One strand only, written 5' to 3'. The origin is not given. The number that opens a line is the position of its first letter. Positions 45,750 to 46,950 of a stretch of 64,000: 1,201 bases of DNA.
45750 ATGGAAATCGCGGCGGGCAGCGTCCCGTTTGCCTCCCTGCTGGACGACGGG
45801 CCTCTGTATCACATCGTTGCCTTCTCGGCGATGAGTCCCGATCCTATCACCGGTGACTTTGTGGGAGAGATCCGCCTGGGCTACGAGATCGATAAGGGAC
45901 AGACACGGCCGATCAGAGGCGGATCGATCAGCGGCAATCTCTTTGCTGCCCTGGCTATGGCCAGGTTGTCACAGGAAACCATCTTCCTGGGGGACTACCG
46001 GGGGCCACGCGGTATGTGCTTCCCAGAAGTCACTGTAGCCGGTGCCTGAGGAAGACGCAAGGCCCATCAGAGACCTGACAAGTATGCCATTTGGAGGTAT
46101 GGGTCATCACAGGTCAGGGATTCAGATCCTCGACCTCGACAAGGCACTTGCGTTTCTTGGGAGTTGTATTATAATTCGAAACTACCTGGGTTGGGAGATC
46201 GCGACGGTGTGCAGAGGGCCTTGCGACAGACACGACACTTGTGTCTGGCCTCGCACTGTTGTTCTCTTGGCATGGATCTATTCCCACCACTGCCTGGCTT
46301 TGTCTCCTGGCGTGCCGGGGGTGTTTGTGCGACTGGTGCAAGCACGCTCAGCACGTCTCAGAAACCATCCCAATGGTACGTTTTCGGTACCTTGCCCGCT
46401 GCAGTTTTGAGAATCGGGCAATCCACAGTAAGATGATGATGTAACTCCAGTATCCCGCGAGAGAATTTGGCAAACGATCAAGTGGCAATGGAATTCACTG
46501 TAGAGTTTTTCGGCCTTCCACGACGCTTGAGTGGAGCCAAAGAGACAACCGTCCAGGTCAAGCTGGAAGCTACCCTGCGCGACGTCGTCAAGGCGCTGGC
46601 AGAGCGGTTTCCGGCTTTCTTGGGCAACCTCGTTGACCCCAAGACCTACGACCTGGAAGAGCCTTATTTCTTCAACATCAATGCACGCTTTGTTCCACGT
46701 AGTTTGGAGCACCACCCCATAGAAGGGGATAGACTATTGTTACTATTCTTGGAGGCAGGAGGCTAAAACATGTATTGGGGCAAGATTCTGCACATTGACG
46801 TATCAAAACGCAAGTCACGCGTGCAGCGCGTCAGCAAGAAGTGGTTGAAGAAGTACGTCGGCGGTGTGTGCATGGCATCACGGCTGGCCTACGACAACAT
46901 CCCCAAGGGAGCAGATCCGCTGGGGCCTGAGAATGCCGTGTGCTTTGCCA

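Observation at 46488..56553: AOR-family pterin enzyme linked to a Sec-HdrA/MvhD fusion and an Flx/sulfhydrogenase-type NAD(P)H module, with no HdrB: candidate electron-bifurcating oxidoreductase of unknown composition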

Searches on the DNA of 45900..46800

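Call 68: search_rna_families(source=window, start=45900, end=46800, threshold=evalue, max_evalue=1)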
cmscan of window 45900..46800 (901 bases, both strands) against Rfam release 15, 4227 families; matches with E-value up to 1: 0.
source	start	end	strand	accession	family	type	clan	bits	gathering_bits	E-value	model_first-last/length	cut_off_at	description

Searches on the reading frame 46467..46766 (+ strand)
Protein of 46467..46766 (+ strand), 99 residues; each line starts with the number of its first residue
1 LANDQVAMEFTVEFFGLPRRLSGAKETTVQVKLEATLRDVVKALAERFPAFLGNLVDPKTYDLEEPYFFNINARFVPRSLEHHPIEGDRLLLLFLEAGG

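Call 6: search_protein_families(library=pfam, proteins=[window:46467-46766:+], max_evalue=0.001)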
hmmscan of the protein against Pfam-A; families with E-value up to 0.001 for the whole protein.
window:46467-46766:+ (99 aa): 1 family
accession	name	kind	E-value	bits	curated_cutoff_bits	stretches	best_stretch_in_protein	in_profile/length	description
PF02597.26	ThiS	-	3.7e-06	27.8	22.5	1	12-95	1-72/76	ThiS family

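Call 7: search_protein_families(library=ncbifam, proteins=[window:46467-46766:+], max_evalue=0.00001)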
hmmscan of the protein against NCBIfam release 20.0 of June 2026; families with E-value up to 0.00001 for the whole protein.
window:46467-46766:+ (99 aa): 0 families
